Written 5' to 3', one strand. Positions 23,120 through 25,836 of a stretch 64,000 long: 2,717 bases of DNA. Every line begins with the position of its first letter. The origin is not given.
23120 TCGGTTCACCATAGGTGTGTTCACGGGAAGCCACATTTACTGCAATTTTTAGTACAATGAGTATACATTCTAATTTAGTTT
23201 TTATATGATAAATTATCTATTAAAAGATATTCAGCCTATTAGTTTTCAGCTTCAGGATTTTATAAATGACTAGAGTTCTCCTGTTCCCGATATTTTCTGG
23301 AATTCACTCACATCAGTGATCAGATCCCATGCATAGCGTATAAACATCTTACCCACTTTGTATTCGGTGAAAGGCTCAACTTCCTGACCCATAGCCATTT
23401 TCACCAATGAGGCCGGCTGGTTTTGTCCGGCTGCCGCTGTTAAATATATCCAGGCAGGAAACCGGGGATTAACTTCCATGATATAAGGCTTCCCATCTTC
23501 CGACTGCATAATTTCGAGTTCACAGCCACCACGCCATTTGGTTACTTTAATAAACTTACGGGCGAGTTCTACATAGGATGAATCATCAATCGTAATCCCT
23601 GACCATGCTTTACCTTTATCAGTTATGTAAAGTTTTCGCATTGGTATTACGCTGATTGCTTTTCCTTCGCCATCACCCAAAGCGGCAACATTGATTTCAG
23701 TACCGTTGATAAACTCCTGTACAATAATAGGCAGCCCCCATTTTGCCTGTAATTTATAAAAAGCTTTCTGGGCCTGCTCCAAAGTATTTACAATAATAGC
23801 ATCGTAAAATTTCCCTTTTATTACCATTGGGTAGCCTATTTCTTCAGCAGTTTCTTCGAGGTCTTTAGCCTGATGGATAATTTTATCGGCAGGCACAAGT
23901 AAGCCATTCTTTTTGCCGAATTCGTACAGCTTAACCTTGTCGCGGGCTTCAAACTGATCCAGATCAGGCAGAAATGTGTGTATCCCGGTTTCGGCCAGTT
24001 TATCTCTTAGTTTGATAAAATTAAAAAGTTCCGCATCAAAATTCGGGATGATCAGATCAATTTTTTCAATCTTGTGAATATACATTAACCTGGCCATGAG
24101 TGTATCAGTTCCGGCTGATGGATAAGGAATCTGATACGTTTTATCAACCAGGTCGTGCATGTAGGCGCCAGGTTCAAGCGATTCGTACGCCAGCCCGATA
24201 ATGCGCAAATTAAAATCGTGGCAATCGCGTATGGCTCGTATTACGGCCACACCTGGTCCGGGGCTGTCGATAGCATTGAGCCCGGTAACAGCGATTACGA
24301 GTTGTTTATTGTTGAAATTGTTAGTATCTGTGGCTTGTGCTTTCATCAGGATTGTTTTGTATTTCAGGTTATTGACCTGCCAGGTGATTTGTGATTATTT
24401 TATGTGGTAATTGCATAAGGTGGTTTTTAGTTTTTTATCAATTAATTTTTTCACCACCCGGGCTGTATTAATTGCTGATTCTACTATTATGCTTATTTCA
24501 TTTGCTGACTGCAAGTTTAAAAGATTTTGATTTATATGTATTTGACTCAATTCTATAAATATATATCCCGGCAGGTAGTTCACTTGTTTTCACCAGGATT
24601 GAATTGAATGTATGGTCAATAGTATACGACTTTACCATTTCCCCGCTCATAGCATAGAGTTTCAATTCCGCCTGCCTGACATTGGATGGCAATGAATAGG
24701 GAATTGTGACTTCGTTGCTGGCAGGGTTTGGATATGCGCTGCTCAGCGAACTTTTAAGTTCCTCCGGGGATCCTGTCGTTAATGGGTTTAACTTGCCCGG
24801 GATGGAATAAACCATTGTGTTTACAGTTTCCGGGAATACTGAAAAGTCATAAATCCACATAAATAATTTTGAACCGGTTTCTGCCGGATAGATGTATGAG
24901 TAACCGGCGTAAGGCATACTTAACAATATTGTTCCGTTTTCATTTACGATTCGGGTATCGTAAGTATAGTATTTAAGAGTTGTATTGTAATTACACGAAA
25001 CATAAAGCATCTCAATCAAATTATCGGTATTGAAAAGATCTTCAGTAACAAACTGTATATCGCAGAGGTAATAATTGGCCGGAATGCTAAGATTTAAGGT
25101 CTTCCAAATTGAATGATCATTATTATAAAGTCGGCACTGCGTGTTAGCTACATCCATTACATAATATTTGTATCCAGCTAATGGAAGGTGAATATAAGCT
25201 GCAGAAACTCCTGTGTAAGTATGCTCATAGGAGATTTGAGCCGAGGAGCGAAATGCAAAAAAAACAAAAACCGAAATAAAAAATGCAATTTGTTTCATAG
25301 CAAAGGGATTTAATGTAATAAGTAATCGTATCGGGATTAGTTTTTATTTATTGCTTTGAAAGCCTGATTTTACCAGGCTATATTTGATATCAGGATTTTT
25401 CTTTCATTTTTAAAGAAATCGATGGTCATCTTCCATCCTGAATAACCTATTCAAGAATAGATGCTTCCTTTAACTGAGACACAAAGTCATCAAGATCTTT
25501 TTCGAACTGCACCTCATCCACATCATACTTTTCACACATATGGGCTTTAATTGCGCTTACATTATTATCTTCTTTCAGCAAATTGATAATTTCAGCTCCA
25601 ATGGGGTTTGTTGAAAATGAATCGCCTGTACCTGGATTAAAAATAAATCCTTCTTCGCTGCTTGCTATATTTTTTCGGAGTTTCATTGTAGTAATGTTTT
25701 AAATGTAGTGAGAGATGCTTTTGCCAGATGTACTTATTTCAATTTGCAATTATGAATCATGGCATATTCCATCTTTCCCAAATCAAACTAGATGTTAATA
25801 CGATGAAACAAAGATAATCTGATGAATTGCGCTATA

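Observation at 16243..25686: Unassigned locus: PqqD-like chaperone, ATP-grasp ligase and PLP decarboxylase joined to a UT/M23 membrane fusion, OM barrel and TPR protein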

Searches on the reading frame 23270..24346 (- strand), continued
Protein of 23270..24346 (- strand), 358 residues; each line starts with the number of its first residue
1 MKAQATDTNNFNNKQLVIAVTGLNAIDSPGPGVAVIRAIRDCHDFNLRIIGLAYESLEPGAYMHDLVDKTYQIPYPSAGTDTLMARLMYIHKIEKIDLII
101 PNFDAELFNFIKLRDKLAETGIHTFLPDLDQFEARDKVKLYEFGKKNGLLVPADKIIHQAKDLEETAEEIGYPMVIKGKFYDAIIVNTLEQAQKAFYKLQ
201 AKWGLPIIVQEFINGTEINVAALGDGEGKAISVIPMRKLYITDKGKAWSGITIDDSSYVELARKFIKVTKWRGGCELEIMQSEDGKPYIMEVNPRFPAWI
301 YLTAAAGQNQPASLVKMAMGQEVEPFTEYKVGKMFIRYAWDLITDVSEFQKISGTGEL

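Call 74: search_solved_structures(query=A4, max_evalue=0.001)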
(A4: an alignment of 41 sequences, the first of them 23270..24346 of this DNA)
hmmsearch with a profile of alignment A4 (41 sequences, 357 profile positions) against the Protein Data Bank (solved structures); distinct sequences matched with E-value up to 0.001: 55.
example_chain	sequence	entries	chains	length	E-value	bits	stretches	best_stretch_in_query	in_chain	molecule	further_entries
2pn1_A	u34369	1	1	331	2.4e-22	82.3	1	51-343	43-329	Carbamoylphosphate synthase large subunit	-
1a9x_A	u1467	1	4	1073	2.2e-18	69.3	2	102-316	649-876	CARBAMOYL PHOSPHATE SYNTHETASE (LARGE CHAIN)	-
1bxr_A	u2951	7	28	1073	5.5e-18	68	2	102-316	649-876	CARBAMOYL-PHOSPHATE SYNTHASE | CARBAMOYL PHOSPHATE SYNTHETASE: LARGE SUBUNIT | CARBAMOYL PHOSPHATE SYNTHETASE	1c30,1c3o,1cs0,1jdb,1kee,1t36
1ce8_A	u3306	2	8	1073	5.7e-18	67.9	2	102-316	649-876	PROTEIN (CARBAMOYL-PHOSPHATE SYNTHASE) | carbamoyl phosphate synthetase large chain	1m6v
5dot_A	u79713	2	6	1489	4.2e-10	42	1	107-325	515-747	Carbamoyl-phosphate synthase [ammonia], mitochondrial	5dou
6uel_A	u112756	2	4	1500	4.3e-10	42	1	107-325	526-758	Carbamoyl-phosphate synthase [ammonia], mitochondrial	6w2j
2dzd_A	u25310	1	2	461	1.5e-09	40.2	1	26-287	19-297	pyruvate carboxylase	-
4qsk_A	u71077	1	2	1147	4.1e-08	35.5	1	25-287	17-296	Pyruvate carboxylase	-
4qsh_A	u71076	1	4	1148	4.1e-08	35.5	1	25-287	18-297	Pyruvate carboxylase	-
4qsl_H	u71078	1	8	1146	4.1e-08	35.5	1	25-287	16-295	Pyruvate carboxylase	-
1ulz_A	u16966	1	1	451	6.8e-08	34.8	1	26-287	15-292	pyruvate carboxylase n-terminal domain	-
3lp8_A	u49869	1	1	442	6.9e-08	34.7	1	79-236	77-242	Phosphoribosylamine-glycine ligase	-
2yl2_A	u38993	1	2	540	1.1e-07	34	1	146-319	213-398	ACETYL-COA CARBOXYLASE 1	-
2yw2_A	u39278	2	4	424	6.5e-07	31.5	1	75-217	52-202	Phosphoribosylamine--glycine ligase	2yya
6g2i_D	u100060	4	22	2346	9.6e-07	31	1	146-319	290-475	Acetyl-CoA carboxylase 1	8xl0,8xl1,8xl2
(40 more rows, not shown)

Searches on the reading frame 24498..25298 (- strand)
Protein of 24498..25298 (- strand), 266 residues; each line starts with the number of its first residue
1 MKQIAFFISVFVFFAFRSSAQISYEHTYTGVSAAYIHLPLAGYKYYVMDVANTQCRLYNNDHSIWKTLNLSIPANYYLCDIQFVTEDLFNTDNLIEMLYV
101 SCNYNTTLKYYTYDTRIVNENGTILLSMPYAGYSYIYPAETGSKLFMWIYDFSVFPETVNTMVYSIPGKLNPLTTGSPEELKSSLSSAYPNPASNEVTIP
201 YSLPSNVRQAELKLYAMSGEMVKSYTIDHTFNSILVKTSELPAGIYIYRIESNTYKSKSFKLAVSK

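Call 3: search_protein_families(library=pfam, proteins=[window:24498-25298:-], max_evalue=0.01)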
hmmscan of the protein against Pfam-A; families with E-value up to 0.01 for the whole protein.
window:24498-25298:- (266 aa): 1 family
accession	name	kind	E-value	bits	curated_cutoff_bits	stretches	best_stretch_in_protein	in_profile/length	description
PF18962.6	Por_Secre_tail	-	3.9e-12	46.7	27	1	189-257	2-69/75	Secretion system C-terminal sorting domain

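Call 4: search_protein_families(library=ncbifam, proteins=[window:24498-25298:-], max_evalue=0.01)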
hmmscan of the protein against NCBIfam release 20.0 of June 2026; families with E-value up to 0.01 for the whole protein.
window:24498-25298:- (266 aa): 3 families
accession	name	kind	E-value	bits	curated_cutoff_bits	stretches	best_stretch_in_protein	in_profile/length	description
TIGR04183.1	Por_Secre_tail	domain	1.4e-10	41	23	1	189-262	2-69/72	T9SS type A sorting domain-containing protein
NF038113.1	T9SSA_dep_M36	equivalog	3.6e-10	38.7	885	1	164-258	771-863/869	T9SS-dependent M36 family metallopeptidase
NF052323.1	T9SSA_dep_M6i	equivalog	3.9e-05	21.8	600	1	187-261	959-1035/1043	T9SS-dependent M6-like inactivated metalloprotease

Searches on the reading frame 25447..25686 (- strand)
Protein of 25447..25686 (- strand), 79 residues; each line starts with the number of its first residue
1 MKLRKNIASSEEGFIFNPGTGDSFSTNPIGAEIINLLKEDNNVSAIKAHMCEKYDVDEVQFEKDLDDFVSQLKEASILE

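Call 3: search_protein_families(library=pfam, proteins=[window:25447-25686:-], max_evalue=0.01)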
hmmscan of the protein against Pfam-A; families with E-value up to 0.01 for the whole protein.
window:25447-25686:- (79 aa): 1 family
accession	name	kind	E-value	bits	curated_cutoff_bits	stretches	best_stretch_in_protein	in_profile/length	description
PF05402.18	PqqD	-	1.1e-14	55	23.4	1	14-78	3-67/67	Coenzyme PQQ synthesis protein D (PqqD)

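Call 4: search_protein_families(library=ncbifam, proteins=[window:25447-25686:-], max_evalue=0.01)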
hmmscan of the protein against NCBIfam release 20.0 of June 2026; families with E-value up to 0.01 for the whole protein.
window:25447-25686:- (79 aa): 6 families
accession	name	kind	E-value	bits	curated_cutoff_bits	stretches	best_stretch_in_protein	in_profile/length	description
NF033530.1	lasso_PqqD_Strm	exception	3.6e-08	33.5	70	1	15-77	15-77/78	lasso peptide biosynthesis PqqD family chaperone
TIGR04353.1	PqqD_rel_X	equivalog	5.7e-07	30.4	35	1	11-78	3-73/74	HPr-rel-A system PqqD family peptide chaperone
NF033536.1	lasso_PqqD_Bac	exception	9.1e-07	29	80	1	16-78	24-86/88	lasso peptide biosynthesis PqqD family chaperone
NF050069.2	PqqD_rel_WgkC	exception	4.3e-06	26.6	110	1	15-77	23-85/103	PqqD family peptide maturation chaperone WgkC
TIGR04248.1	SCM_PqqD_rel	equivalog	7.8e-05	22.8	100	1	14-73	17-76/84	SynChlorMet cassette protein ScmD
TIGR03859.1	PQQ_PqqD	equivalog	0.00051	19.9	46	1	26-78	29-80/81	pyrroloquinoline quinone biosynthesis peptide chaperone PqqD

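Call 17: search_solved_structures(query=window:25447-25686:-, max_evalue=1)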
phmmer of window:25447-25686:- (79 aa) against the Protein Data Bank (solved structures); distinct sequences matched with E-value up to 1: 7.
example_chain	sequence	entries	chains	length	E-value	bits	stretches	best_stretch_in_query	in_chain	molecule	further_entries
5v1u_A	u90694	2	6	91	2.3e-05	28.1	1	11-79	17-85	TbiB1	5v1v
6jx3_B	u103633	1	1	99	0.033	18.1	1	6-75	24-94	TfuB1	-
9azz_A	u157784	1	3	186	0.44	14.5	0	24-73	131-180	Outer membrane lipoprotein carrier protein LolA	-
2fun_A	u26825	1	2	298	0.87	13.6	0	21-72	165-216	Early 35 kDa protein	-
1p35_A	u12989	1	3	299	0.88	13.6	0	21-72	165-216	P35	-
1i4e_A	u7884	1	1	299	0.88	13.5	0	21-72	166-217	Early 35 kDa protein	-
9x90_B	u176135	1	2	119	0.95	13.5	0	14-76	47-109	Lasso peptide biosynthesis PqqD family chaperone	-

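Call 57: search_protein_families(library=padloc, proteins=[window:25447-25686:-], max_evalue=0.01)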
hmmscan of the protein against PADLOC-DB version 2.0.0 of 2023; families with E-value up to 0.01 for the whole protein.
window:25447-25686:- (79 aa): 0 families

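Call 95: search_solved_structures(query=window:25447-25686:-, max_evalue=0.1, show_alignments=2)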
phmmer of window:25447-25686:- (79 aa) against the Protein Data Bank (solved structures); distinct sequences matched with E-value up to 0.1: 2.
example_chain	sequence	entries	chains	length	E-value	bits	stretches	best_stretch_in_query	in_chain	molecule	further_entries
5v1u_A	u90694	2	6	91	2.3e-05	28.1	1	11-79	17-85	TbiB1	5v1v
6jx3_B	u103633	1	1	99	0.033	18.1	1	6-75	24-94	TfuB1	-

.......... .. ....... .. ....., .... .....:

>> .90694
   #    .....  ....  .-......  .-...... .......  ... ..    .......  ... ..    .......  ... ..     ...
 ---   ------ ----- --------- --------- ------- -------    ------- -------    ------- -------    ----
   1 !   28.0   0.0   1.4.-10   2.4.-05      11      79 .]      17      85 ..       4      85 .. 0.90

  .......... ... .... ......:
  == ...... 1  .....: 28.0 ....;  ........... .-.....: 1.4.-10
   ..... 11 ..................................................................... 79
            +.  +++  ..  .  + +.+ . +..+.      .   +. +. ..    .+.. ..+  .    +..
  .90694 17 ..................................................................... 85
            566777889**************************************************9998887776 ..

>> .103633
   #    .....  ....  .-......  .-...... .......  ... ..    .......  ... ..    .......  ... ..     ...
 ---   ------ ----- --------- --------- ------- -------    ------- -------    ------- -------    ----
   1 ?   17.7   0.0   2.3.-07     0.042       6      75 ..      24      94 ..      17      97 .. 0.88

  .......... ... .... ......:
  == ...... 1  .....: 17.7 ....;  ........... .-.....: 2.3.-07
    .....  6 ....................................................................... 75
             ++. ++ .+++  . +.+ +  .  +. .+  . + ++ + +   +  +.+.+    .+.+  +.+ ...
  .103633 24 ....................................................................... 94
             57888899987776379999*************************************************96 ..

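Call 100: list_cluster_members(proteins=[window:25447-25686:-, window:23270-24346:-, window:20705-22051:-, window:16851-17993:-, window:16243-16863:-, window:20358-20588:-])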
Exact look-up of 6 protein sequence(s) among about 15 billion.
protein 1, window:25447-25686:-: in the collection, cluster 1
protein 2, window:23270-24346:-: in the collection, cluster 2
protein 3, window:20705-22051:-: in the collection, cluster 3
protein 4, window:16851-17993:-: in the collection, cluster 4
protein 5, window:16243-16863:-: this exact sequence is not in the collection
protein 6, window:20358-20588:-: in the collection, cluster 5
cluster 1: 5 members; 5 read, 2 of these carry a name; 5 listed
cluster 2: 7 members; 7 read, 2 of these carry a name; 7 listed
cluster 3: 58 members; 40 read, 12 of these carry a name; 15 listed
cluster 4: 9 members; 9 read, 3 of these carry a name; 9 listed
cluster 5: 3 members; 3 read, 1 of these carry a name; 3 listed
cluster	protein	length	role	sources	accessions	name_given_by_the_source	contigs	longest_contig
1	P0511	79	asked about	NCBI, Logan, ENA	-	-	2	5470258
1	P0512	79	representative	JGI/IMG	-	hypothetical protein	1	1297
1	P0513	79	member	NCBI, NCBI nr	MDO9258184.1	MAG: PqqD family protein [Bacteroidales bacterium] | PqqD family protein [Bacteroidales bacterium]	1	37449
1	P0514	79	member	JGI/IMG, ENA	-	-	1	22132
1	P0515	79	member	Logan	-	-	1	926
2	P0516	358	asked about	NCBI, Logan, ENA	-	-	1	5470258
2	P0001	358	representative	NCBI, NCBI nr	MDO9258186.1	MAG: ATP-grasp domain-containing protein [Bacteroidales bacterium] | ATP-grasp domain-containing protein [Bacteroidales bacterium]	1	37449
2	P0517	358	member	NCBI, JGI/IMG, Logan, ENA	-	carbamoyl-phosphate synthase large subunit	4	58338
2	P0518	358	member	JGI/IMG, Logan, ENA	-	-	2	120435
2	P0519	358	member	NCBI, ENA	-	-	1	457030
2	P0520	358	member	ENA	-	-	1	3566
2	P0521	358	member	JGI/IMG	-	-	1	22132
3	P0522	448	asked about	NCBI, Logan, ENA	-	-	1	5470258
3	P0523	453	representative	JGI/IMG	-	-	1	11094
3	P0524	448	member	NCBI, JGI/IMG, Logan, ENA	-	diaminopimelate decarboxylase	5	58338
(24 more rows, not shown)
